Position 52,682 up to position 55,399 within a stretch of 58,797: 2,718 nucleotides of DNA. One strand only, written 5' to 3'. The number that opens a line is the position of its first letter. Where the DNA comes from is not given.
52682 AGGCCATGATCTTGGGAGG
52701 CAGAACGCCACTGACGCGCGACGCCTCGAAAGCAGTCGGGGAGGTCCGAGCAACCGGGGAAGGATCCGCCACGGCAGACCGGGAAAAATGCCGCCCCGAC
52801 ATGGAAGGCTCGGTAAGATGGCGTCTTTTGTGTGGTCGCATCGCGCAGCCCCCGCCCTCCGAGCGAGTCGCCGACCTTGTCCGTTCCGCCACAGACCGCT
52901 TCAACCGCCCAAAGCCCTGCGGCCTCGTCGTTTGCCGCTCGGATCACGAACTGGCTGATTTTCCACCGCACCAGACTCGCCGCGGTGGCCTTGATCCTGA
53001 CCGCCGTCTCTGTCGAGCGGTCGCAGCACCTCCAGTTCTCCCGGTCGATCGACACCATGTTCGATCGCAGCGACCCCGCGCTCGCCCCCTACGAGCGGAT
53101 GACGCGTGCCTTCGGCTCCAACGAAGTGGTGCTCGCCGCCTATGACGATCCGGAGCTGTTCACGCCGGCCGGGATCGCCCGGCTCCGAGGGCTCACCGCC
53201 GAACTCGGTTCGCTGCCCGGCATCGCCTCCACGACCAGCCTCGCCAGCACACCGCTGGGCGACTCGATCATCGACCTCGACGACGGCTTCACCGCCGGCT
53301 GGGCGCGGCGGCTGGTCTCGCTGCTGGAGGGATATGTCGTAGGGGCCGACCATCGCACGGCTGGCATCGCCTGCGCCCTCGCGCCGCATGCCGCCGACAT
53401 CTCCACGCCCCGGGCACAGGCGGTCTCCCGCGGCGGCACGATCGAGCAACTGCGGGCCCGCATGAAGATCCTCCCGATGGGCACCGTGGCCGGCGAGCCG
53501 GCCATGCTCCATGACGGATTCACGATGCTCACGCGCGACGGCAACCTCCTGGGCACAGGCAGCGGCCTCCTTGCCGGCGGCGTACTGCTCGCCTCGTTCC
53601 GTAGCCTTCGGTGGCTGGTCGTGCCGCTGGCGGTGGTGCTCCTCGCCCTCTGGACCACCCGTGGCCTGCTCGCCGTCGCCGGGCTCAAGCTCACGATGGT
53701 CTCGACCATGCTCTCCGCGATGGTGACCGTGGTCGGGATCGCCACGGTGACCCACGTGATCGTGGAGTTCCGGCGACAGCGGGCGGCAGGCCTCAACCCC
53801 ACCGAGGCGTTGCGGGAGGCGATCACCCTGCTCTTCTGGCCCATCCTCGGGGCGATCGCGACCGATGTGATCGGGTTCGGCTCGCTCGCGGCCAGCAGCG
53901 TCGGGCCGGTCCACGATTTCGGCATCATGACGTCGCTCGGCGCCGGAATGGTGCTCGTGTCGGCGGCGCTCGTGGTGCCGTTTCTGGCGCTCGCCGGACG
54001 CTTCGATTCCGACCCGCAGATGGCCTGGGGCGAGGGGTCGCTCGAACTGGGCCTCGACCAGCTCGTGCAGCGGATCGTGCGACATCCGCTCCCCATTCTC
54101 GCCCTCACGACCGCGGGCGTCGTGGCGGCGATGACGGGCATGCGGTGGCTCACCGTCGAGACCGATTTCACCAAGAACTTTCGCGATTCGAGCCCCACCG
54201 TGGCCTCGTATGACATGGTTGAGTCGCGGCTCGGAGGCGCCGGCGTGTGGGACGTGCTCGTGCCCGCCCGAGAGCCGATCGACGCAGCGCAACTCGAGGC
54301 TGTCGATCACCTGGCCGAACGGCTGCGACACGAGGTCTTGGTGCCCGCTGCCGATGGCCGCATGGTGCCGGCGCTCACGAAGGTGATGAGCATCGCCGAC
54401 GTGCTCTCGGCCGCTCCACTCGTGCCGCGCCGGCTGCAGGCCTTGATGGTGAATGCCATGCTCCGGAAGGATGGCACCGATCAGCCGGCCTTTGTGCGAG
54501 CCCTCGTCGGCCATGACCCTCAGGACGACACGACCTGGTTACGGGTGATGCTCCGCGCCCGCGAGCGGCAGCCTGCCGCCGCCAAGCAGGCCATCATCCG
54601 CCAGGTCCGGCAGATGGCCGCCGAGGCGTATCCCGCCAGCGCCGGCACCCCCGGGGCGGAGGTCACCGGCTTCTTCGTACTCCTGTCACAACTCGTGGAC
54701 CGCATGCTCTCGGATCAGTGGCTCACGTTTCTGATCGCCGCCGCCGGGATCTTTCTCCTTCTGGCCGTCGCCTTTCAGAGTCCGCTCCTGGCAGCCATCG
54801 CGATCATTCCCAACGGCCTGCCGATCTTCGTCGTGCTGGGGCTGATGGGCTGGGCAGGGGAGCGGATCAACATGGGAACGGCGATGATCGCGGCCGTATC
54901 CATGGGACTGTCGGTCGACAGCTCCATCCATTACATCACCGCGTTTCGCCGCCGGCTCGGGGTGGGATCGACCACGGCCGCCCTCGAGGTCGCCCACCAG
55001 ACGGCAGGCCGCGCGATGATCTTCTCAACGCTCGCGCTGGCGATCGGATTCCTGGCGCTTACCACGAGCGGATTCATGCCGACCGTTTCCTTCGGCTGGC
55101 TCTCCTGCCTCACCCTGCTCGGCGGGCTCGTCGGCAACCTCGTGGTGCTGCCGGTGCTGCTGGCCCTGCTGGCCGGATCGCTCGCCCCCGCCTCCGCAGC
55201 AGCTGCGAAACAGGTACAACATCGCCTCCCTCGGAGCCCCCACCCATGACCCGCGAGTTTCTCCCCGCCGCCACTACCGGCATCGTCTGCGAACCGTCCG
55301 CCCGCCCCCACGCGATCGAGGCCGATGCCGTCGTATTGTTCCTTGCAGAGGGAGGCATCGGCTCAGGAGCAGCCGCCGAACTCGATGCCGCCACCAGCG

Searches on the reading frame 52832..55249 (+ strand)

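Call 79: search_protein_families(library=pfam, proteins=[window:52832-55249:+], max_evalue=0.00001)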
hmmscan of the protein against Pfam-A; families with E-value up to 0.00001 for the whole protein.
window:52832-55249:+ (805 aa): 1 family
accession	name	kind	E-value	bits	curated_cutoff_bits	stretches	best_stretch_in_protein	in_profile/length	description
PF03176.21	MMPL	-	5.3e-21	75.3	20.5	2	219-397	127-312/333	MMPL family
